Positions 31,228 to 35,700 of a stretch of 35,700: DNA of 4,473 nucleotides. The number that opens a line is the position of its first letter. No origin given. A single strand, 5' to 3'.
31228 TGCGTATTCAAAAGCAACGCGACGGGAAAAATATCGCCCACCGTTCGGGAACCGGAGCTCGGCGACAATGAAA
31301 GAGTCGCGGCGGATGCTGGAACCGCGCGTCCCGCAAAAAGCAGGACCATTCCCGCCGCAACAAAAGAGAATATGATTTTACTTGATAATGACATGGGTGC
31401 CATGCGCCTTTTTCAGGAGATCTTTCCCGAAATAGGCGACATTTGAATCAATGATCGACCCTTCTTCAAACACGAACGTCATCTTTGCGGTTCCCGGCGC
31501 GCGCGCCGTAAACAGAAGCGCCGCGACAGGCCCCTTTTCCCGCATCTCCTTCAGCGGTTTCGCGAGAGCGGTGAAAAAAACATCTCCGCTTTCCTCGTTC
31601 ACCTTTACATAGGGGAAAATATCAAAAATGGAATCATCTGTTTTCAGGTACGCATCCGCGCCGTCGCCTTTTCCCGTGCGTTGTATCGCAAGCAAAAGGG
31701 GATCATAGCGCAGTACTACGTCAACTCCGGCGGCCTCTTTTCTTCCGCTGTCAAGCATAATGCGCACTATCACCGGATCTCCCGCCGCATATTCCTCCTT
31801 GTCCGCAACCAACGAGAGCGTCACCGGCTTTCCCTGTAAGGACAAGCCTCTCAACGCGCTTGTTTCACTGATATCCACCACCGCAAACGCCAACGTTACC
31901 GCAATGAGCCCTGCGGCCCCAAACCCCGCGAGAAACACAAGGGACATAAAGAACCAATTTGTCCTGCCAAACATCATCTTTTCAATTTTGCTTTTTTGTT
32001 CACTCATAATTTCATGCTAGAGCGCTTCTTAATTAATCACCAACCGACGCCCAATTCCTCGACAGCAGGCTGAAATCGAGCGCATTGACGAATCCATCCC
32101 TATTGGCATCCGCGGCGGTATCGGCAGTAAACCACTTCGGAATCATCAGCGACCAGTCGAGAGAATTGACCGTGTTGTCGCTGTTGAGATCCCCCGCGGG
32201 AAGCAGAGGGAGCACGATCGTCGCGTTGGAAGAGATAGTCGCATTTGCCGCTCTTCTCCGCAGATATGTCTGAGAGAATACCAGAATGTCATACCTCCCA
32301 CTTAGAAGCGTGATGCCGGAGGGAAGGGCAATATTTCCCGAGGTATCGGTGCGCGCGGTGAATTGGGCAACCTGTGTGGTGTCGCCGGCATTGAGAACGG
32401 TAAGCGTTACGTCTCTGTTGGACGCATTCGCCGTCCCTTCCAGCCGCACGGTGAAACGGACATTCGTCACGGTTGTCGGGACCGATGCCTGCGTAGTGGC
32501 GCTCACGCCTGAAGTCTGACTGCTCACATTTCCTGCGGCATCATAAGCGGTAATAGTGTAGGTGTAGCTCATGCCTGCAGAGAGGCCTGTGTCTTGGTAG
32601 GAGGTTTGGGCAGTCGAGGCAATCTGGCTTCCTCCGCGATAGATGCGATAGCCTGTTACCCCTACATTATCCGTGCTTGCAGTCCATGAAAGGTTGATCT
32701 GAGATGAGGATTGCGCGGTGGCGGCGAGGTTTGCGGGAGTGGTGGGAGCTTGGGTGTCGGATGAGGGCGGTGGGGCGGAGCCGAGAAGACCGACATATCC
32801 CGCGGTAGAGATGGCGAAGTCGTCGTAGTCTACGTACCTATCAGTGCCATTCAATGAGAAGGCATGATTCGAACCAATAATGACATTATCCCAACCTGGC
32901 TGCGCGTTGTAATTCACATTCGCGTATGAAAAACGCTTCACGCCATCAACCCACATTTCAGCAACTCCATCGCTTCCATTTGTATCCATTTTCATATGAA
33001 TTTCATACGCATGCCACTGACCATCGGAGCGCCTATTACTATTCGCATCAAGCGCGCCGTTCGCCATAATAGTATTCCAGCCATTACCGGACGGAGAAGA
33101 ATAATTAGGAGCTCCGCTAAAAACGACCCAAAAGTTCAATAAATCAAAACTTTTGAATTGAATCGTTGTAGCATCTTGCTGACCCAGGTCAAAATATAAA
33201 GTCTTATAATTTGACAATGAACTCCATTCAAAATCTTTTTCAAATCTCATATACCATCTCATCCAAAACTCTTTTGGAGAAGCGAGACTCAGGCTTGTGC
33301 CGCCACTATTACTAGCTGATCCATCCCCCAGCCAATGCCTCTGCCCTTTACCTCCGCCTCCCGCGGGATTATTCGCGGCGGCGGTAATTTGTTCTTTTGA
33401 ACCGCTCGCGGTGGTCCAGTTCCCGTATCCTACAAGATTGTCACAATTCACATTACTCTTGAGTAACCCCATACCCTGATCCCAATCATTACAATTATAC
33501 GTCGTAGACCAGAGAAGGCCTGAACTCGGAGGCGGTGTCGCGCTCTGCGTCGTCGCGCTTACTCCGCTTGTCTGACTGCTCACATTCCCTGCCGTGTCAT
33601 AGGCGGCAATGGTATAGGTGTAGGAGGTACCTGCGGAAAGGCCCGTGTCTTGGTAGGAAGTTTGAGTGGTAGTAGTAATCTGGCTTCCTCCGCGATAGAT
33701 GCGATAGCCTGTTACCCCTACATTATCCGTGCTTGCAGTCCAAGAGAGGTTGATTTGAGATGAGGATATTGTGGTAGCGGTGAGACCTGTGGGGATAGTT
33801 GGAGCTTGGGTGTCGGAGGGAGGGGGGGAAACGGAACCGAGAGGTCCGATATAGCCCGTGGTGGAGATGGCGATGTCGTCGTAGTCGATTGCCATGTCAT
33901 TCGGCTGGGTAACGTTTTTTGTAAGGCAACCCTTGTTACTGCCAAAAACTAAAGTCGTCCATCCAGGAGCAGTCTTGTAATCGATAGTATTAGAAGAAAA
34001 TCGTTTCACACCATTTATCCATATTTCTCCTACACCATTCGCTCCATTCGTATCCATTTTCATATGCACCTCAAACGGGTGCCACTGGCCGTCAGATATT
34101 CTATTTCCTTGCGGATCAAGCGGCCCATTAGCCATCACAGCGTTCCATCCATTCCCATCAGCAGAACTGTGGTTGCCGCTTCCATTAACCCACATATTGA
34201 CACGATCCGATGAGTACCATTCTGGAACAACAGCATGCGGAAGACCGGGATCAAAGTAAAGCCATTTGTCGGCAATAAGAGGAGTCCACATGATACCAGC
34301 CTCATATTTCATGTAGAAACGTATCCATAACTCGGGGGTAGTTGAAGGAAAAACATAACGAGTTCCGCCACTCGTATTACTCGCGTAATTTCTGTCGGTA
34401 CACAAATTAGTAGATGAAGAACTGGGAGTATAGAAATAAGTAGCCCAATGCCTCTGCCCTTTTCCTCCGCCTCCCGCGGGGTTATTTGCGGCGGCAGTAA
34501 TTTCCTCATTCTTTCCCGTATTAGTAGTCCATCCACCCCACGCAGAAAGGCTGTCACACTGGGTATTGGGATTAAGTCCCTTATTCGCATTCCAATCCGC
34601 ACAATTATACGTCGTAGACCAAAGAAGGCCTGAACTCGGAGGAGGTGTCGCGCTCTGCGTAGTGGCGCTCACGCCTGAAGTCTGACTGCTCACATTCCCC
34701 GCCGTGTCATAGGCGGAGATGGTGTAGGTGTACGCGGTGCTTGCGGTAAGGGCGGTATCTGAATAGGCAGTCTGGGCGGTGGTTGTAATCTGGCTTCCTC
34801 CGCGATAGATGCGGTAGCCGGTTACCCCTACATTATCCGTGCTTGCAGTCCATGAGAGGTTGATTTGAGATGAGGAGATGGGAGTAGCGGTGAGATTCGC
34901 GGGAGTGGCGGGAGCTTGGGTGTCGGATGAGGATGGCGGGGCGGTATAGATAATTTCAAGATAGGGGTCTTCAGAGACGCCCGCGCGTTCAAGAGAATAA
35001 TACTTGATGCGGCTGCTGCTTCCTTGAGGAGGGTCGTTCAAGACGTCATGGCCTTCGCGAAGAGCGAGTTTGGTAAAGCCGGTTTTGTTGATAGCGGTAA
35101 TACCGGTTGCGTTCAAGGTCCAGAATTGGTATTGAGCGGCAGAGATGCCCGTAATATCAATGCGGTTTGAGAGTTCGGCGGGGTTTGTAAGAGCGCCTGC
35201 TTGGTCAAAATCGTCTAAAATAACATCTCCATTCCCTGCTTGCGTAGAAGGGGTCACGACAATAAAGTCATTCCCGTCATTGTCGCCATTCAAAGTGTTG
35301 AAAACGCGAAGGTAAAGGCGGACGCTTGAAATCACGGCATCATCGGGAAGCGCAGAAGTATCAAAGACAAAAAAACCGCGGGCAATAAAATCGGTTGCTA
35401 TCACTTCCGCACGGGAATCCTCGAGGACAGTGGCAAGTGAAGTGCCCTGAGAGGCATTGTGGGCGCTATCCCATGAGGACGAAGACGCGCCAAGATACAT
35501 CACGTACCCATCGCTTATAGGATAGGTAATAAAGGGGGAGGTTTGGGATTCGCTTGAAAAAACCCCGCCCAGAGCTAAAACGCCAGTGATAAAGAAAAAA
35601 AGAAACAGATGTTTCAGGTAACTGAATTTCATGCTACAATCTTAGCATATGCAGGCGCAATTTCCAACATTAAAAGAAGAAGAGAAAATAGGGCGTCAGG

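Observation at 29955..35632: Self-contained cohesin-dockerin operon: one dockerin-tagged giant protein plus two cohesin anchors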

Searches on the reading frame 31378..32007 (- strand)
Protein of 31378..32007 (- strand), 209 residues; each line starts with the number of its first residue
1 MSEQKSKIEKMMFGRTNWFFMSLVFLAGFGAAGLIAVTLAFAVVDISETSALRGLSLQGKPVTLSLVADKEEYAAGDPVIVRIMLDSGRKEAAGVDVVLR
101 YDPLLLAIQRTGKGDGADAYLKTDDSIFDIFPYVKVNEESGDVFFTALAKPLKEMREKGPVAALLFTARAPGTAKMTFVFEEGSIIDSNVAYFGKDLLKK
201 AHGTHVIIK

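Call 3: search_protein_families(library=pfam, proteins=[window:31378-32007:-], max_evalue=1)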
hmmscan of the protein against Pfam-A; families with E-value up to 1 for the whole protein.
window:31378-32007:- (209 aa): 3 families
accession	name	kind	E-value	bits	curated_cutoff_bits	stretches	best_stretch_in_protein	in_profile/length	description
PF00963.24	Cohesin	-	0.0048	17.5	24.1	1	67-185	4-118/139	Cohesin domain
PF18495.6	VbhA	-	0.21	12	25.9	1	50-77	7-34/47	Antitoxin VbhA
PF22221.2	NigD_N-like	-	0.25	11.7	24.6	1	40-94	9-63/78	Lipoprotein BF3042 OB domain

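Call 4: search_protein_families(library=ncbifam, proteins=[window:31378-32007:-], max_evalue=1)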
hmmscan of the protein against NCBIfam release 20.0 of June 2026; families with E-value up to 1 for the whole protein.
window:31378-32007:- (209 aa): 1 family
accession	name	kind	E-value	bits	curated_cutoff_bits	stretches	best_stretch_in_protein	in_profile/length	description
NF047929.1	ABC_B6_perm_2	equivalog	0.3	10.2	400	1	20-58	269-307/337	putative B6 ABC transporter permease subunit 2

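Call 13: search_solved_structures(query=window:31378-32007:-, max_evalue=1, show_alignments=2)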
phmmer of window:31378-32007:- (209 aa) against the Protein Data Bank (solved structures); distinct sequences matched with E-value up to 1: 1.
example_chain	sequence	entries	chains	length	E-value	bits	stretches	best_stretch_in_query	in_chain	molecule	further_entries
5lxv_A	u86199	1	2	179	0.21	14.6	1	63-144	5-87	Scaffoldin C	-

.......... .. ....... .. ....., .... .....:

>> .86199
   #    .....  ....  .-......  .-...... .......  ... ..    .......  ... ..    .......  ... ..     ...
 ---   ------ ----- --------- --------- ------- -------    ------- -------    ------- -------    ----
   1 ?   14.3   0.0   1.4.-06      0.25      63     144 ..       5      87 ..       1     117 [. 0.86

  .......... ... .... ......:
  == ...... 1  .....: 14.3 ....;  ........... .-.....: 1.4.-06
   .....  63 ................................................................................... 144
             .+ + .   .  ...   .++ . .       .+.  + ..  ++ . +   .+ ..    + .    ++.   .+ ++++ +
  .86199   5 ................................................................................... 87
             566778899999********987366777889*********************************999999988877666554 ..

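Call 24: find_encoding_contigs(protein=window:31378-32007:-, flank=10000, max_places=5)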
Protein window:31378-32007:- (209 aa): 12 contigs read that carry it; 5 places shown.
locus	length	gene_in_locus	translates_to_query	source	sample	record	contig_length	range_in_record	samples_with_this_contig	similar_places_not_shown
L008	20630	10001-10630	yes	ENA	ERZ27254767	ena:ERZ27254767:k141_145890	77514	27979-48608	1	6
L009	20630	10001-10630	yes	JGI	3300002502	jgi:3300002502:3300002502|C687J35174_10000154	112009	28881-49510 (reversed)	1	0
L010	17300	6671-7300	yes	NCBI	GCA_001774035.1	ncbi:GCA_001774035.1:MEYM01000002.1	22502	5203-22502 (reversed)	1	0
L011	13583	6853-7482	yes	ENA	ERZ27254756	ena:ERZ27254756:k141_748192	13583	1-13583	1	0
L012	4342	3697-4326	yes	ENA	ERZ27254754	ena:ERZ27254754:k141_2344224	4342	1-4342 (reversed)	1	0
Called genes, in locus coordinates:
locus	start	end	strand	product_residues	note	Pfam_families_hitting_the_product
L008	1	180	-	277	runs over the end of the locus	PF02498:Bro-N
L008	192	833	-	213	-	PF05066:HARE-HTH (weak), PF13391:HNH_2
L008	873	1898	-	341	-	PF00154:RecA_N, PF06745:ATPase (faint), PF08423:Rad51, PF13481:AAA_25 (faint), PF27531:MT3502_N (weak), PF01637:ATPase_2 (weak), PF21096:RecA_C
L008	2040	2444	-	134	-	PF09136:Glucodextran_B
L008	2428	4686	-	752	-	PF13491:FtsK_4TM, PF17854:FtsK_alpha, PF01580:FtsK_SpoIIIE, PF09397:FtsK_gamma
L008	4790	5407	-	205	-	PF02223:Thymidylate_kin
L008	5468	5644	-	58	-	-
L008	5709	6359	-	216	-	PF01351:RNase_HII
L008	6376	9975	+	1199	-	PF00041:fn3, PF18370:RGI_lyase (faint), PF25523:Ig_RIMBP2 (faint), PF00041:fn3, PF00404:Dockerin_1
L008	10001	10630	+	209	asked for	-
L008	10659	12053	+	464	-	PF00963:Cohesin (weak)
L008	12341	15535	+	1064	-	PF02811:PHP, PF07733:DNA_pol3_alpha, PF17657:DNA_pol3_finger, PF14579:HHH_6, PF01336:tRNA_anti-codon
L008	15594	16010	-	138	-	-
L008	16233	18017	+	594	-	PF07973:tRNA_SAD, PF00587:tRNA-synt_2b, PF03129:HGTP_anticodon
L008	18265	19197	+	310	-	PF01745:IPT (weak), PF01715:IPPT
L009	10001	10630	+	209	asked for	-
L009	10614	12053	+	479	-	PF00963:Cohesin (weak)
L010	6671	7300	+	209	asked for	-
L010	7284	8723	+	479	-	PF00963:Cohesin (weak)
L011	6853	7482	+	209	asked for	-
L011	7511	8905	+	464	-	PF00963:Cohesin (weak)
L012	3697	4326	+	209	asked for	-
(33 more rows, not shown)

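Call 32: find_homologous_proteins(query=window:31378-32007:-, max_evalue=0.001)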
Query window:31378-32007:- (209 aa): 2 proteins with E <= 0.001 among 1868 candidates.
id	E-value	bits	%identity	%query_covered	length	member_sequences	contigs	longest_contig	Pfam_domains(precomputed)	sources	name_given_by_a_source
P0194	6.8e-123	426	100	95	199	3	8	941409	-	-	-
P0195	2.4e-61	225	95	54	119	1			-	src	-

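Call 67: find_related_loci(query=A6, collection=genome_contigs, flank=7000)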
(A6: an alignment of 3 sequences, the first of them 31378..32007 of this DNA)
Query A6 (209 aa) in genome_contigs; peptide patterns used: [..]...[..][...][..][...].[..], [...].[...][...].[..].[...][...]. (x = any residue, [..] = any of these).
118 stretches matched a pattern; 4 encode a relative of the query (tblastn E <= 1e-3); 4 distinct loci.
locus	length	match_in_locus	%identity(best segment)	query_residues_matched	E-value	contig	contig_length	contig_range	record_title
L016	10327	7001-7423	31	64-208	2e-23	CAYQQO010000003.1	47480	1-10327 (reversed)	MAG TPA_asm: uncultured Candidatus Saccharibacteria bacterium isolate SRP141376_co2_317 genome assembly, contig: NODE_17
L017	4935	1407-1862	36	56-209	3e-19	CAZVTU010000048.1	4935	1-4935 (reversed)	MAG TPA_asm: uncultured Candidatus Saccharibacteria bacterium isolate binchicken_co6_436 genome assembly, contig: NODE_2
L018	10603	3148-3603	35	56-209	5e-18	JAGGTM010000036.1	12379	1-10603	MAG: bacterium isolate AUK048 PB_MBMC_002_c_000000000064, whole genome shotgun sequence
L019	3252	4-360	29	78-202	6e-9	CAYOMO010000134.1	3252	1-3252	MAG TPA_asm: uncultured Gammaproteobacteria bacterium isolate SRP292972_co1_31 genome assembly, contig: NODE_12086_lengt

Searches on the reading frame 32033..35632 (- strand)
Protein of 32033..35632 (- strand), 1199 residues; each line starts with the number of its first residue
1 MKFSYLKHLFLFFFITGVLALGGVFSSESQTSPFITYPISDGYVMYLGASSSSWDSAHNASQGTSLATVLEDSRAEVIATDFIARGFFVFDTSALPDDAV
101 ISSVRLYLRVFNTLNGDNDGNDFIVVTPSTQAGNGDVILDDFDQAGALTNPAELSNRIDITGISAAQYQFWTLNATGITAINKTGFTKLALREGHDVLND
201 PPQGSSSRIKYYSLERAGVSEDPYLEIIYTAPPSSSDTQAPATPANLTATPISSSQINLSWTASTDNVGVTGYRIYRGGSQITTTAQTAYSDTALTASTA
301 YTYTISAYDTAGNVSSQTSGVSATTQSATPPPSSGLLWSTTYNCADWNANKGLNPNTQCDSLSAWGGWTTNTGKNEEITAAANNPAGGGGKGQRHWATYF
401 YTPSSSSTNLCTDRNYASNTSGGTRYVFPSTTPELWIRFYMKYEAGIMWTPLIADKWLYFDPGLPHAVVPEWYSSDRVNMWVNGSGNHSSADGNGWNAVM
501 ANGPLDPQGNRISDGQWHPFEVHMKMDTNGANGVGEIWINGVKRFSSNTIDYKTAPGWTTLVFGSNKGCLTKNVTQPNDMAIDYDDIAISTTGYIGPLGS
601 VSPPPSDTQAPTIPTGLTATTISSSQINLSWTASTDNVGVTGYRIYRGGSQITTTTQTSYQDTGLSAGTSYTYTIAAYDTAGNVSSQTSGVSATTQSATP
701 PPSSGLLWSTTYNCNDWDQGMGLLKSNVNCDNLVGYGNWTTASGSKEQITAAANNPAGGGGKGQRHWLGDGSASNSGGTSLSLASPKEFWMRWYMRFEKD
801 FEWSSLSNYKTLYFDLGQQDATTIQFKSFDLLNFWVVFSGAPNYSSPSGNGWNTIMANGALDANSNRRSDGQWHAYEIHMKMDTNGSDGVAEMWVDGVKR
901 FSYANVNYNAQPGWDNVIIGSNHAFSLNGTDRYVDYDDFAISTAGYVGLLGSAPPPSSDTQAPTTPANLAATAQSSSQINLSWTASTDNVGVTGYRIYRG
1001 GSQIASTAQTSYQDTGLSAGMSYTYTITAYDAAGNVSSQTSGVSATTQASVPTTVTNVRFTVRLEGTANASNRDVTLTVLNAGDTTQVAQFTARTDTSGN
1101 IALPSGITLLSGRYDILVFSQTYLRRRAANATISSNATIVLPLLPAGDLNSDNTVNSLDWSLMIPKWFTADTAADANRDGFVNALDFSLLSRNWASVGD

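Call 3: search_protein_families(library=pfam, proteins=[window:32033-35632:-], max_evalue=1)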
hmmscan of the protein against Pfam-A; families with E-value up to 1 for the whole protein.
window:32033-35632:- (1199 aa): 13 families
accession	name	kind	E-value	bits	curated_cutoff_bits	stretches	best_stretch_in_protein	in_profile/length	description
PF00041.27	fn3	-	1e-28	99.8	25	3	614-684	3-75/84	Fibronectin type III domain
PF18370.7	RGI_lyase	-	1e-12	48.6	27.8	3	616-678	9-73/86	Rhamnogalacturonan I lyases beta-sheet domain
PF00404.24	Dockerin_1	-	4.7e-10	39.9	22.9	1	1146-1192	1-54/57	Dockerin type I domain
PF25523.1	Ig_RIMBP2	-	2.4e-07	31.2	27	3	241-297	3-67/105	RIMBP2-like, immunoglobulin-like domain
PF17957.7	Big_7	-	0.00024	22.1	24.1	2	253-307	16-70/70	Bacterial Ig domain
PF25788.1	Ig_Rha78A_N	-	0.00048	20.8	27.4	0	252-319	15-95/105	Rha78A-like, N-terminal immunoglobulin domain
PF20164.4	GspA_SrpA_N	-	0.00059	20.7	27.4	0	285-318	73-106/117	GspA/SrpA SigLec-like domain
PF02276.23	CytoC_RC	-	0.0013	18.6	22.4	0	976-1002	111-137/310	Photosynthetic reaction centre cytochrome C subunit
PF06486.16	DUF1093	-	0.0018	19.3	26.3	0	1012-1035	22-44/81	Protein of unknown function (DUF1093)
PF19077.6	Big_13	-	0.0037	18.2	27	1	1007-1041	61-95/102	Bacterial Ig-like domain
PF13750.12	Big_3_3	-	0.012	15.7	27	0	1017-1042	118-143/157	Bacterial Ig-like domain (group 3)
PF22835.1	TEX13B-like_middle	-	0.16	12.7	27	0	363-397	15-47/110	Testis-expressed protein 13B-like, middle domain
PF16893.11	fn3_2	-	0.22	12.1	27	0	639-688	31-84/89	Fibronectin type III domain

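Call 4: search_protein_families(library=ncbifam, proteins=[window:32033-35632:-], max_evalue=1)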
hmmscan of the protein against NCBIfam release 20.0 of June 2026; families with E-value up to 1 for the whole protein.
window:32033-35632:- (1199 aa): 5 families
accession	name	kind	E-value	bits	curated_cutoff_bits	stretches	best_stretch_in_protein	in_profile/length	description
NF041611.1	exoglucan_CbhB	equivalog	1.6e-82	278.1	1950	3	599-701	694-796/997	exoglucanase CbhB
NF045522.1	MXAN_2561_fam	equivalog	2e-09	37.3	150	3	607-706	165-264/304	MXAN_2561 family MXYO-CTERM-anchored protein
NF047802.1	LIC11661_lipo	equivalog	0.0017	18.3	150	0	958-1019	6-66/144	LIC11661 family lipoprotein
NF047446.1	barrel_OmpL47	domain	0.045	14.2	40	0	288-319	31-63/68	OmpL47-type beta-barrel domain-containing protein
NF041540.1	dockerin_GC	domain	0.081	13.3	29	1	1148-1189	11-58/67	GC-type dockerin domain-anchored protein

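Call 11: search_solved_structures(query=window:32033-35632:-, max_evalue=0.01, show_alignments=0)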
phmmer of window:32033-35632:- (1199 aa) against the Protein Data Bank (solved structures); distinct sequences matched with E-value up to 0.01: 12.
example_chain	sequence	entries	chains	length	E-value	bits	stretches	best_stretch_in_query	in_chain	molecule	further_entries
8pn5_A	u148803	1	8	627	1.5e-20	76.3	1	540-698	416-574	DUF3472 domain-containing protein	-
8pn3_A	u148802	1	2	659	1.6e-20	76.2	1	540-698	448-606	DUF3472 domain-containing protein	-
8pmu_A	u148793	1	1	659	1.6e-20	76.2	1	540-698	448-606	DUF3472 domain-containing protein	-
1k85_A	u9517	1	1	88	9.1e-20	73.7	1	962-1045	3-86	CHITINASE A1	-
6bt9_A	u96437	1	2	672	3.8e-14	55.1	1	953-1101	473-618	Chitinase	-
4u3h_A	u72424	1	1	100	1.2e-05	26.9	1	610-694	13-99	FN3con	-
3mpc_A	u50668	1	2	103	9.5e-05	23.9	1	609-680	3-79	Fn3-like protein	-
2w1n_A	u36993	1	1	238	0.0011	20.3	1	618-689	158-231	O-GLCNACASE NAGJ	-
1x5z_A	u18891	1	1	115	0.0019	19.6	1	237-333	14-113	Receptor-type tyrosine-protein phosphatase delta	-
4yh7_A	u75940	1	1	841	0.0028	19.1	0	237-1049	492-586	Receptor-type tyrosine-protein phosphatase delta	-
5j7k_A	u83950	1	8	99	0.0065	17.9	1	611-692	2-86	FN3con-a-lys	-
4n68_A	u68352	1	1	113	0.0081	17.5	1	611-698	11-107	Contactin-5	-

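Call 23: find_encoding_contigs(protein=window:32033-35632:-, flank=10000, max_places=5)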
Protein window:32033-35632:- (1199 aa): 15 contigs read that carry it; 5 places shown.
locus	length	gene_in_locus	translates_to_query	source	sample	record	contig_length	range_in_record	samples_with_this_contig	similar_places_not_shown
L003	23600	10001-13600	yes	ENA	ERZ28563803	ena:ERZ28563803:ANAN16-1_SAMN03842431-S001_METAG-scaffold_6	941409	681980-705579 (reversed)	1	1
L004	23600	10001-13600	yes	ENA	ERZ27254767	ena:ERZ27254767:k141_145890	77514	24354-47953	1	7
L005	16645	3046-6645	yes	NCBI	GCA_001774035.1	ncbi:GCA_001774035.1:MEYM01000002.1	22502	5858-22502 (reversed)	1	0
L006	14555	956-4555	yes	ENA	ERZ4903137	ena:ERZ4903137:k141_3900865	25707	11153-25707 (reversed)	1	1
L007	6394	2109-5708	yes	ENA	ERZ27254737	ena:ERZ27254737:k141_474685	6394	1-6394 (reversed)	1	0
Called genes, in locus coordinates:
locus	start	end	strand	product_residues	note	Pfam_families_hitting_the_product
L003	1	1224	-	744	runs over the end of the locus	PF02683:DsbD_TM, PF07732:Cu-oxidase_3, PF00394:Cu-oxidase, PF07731:Cu-oxidase_2, PF07732:Cu-oxidase_3 (weak)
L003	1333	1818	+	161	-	PF01250:Ribosomal_S6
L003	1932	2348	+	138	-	PF00436:SSB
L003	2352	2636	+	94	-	PF01084:Ribosomal_S18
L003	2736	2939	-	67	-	-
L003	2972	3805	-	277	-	PF02498:Bro-N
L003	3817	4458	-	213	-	PF05066:HARE-HTH (weak), PF13391:HNH_2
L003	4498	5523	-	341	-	PF00154:RecA_N, PF06745:ATPase (faint), PF08423:Rad51, PF13481:AAA_25 (faint), PF27531:MT3502_N (weak), PF01637:ATPase_2 (weak), PF21096:RecA_C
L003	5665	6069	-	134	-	PF09136:Glucodextran_B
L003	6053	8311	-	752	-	PF13491:FtsK_4TM, PF17854:FtsK_alpha, PF01580:FtsK_SpoIIIE, PF09397:FtsK_gamma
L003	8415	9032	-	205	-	PF02223:Thymidylate_kin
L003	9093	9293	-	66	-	-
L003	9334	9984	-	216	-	PF01351:RNase_HII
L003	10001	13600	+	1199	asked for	PF00041:fn3, PF18370:RGI_lyase (faint), PF25523:Ig_RIMBP2 (faint), PF00041:fn3, PF00404:Dockerin_1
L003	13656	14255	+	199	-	-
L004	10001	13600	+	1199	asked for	PF00041:fn3, PF18370:RGI_lyase (faint), PF25523:Ig_RIMBP2 (faint), PF00041:fn3, PF00404:Dockerin_1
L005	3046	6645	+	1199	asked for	PF00041:fn3, PF18370:RGI_lyase (faint), PF25523:Ig_RIMBP2 (faint), PF00041:fn3, PF00404:Dockerin_1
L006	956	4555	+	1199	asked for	PF00041:fn3, PF18370:RGI_lyase (faint), PF25523:Ig_RIMBP2 (faint), PF00041:fn3, PF00404:Dockerin_1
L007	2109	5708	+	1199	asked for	PF00041:fn3, PF18370:RGI_lyase (faint), PF25523:Ig_RIMBP2 (faint), PF00041:fn3, PF00404:Dockerin_1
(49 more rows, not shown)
